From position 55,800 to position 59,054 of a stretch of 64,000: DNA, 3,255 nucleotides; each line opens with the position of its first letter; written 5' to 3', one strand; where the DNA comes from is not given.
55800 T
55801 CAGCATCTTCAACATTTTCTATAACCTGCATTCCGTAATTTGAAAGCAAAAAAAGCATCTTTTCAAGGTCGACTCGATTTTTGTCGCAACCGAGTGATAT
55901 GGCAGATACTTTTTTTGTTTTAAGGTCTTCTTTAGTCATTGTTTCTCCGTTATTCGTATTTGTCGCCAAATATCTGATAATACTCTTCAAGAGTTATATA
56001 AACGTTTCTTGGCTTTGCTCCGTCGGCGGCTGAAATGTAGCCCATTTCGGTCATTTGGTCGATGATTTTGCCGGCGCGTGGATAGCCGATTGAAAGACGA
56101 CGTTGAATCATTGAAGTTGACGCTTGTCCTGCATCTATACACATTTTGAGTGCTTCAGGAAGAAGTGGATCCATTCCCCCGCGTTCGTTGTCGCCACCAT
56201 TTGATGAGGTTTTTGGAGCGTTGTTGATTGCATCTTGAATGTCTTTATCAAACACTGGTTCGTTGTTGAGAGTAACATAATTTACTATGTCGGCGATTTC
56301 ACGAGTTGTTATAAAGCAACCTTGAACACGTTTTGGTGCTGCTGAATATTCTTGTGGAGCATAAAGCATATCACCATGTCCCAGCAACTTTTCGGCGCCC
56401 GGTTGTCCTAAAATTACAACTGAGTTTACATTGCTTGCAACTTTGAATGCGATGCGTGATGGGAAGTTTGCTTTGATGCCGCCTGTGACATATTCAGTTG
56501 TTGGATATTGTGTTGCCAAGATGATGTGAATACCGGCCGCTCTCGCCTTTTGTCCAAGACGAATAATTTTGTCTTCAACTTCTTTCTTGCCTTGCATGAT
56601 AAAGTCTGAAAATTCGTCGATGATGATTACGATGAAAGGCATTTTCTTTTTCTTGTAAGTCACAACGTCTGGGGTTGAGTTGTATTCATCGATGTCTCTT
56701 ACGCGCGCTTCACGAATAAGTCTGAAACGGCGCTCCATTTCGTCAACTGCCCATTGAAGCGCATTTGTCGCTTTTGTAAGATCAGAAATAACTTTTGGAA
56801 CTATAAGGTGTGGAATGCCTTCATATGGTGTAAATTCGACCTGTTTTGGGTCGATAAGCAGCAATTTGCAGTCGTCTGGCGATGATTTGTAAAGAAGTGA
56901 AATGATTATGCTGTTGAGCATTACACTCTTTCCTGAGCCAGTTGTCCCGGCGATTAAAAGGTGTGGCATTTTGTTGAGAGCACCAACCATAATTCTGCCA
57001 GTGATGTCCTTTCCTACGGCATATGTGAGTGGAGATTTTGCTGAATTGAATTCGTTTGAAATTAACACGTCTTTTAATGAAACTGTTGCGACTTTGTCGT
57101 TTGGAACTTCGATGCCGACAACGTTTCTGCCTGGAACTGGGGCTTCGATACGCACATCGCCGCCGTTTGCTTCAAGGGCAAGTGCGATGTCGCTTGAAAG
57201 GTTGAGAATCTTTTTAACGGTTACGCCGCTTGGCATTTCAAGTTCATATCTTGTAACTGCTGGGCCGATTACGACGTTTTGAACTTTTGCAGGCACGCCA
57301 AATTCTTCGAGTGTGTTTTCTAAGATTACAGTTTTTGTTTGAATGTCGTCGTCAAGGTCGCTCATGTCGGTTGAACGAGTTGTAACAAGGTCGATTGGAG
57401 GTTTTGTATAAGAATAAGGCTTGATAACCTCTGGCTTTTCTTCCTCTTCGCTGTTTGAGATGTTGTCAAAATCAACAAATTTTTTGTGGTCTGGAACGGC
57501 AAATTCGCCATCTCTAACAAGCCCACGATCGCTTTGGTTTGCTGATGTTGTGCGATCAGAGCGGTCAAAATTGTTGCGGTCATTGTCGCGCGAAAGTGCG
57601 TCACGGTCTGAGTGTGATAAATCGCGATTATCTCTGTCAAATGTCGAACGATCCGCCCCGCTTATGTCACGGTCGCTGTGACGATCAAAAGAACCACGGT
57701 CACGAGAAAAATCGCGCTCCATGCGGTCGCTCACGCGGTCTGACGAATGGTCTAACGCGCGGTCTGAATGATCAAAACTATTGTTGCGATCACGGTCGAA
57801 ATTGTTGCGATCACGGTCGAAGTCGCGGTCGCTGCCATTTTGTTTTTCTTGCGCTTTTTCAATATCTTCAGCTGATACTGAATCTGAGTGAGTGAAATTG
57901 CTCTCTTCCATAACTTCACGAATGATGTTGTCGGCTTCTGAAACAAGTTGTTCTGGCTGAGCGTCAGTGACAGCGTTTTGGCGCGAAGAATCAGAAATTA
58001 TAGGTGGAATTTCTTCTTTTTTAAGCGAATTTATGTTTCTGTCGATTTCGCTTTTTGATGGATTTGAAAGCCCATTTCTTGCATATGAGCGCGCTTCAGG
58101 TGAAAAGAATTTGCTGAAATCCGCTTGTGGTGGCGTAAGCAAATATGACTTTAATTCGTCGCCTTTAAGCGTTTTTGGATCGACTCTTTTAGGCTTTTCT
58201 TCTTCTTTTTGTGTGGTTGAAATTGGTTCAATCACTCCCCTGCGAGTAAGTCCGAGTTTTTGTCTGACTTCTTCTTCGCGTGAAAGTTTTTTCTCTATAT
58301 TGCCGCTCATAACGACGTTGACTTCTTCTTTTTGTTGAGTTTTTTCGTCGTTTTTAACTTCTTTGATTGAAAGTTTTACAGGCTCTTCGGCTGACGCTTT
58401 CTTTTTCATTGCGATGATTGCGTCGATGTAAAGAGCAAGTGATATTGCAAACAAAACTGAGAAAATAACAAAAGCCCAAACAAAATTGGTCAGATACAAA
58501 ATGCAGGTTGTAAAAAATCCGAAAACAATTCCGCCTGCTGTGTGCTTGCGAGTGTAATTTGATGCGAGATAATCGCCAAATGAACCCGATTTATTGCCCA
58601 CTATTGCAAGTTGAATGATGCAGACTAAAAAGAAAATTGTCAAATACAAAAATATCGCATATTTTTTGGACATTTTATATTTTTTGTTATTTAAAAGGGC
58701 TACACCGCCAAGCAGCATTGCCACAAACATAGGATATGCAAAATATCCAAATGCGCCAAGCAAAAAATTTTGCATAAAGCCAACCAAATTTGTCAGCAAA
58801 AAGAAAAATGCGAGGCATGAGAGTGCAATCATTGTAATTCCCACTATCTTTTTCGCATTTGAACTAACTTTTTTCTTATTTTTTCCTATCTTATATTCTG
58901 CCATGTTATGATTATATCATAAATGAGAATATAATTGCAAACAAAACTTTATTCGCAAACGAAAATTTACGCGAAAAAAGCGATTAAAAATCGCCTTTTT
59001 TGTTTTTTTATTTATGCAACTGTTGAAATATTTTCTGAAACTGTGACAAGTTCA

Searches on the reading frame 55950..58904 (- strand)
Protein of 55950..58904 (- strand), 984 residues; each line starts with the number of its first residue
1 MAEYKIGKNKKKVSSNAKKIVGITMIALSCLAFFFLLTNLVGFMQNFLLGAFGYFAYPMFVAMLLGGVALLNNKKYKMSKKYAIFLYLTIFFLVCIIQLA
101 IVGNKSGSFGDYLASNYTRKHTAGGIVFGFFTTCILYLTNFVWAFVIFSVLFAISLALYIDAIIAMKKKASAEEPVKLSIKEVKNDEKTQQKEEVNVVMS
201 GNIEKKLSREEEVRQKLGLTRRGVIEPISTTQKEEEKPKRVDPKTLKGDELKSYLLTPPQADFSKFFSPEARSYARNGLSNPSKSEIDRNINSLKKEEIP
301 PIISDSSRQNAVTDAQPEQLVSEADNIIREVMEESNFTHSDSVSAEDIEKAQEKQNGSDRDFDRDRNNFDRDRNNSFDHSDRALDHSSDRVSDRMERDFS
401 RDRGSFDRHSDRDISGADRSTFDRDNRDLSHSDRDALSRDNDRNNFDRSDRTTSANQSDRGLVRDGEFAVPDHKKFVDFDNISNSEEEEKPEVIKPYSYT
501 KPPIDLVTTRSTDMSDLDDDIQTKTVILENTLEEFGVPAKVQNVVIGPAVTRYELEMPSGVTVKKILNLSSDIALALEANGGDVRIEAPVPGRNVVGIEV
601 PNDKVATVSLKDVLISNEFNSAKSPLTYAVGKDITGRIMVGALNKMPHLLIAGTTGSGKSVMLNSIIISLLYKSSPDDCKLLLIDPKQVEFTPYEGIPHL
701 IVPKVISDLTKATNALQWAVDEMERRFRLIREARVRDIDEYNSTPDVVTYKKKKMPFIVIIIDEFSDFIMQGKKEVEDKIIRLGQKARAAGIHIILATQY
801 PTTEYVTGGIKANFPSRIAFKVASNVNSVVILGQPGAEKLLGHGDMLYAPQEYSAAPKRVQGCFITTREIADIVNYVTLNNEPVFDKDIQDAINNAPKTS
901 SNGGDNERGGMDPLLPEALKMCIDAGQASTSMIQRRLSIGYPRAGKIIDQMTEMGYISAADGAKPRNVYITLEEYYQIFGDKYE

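Call 46: search_protein_families(library=pfam, proteins=[window:55950-58904:-], max_evalue=0.00001)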
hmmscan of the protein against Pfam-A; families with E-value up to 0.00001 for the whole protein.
window:55950-58904:- (984 aa): 3 families
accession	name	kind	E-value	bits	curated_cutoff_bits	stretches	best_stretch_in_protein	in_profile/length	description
PF01580.24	FtsK_SpoIIIE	-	1.7e-57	194.8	24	1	610-801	2-219/221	FtsK/SpoIIIE family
PF17854.6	FtsK_alpha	-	1.6e-26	92.8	22.9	1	502-602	2-101/101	FtsK alpha domain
PF09397.16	FtsK_gamma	-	2.2e-24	85.4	30.6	1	911-971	3-63/63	Ftsk gamma domain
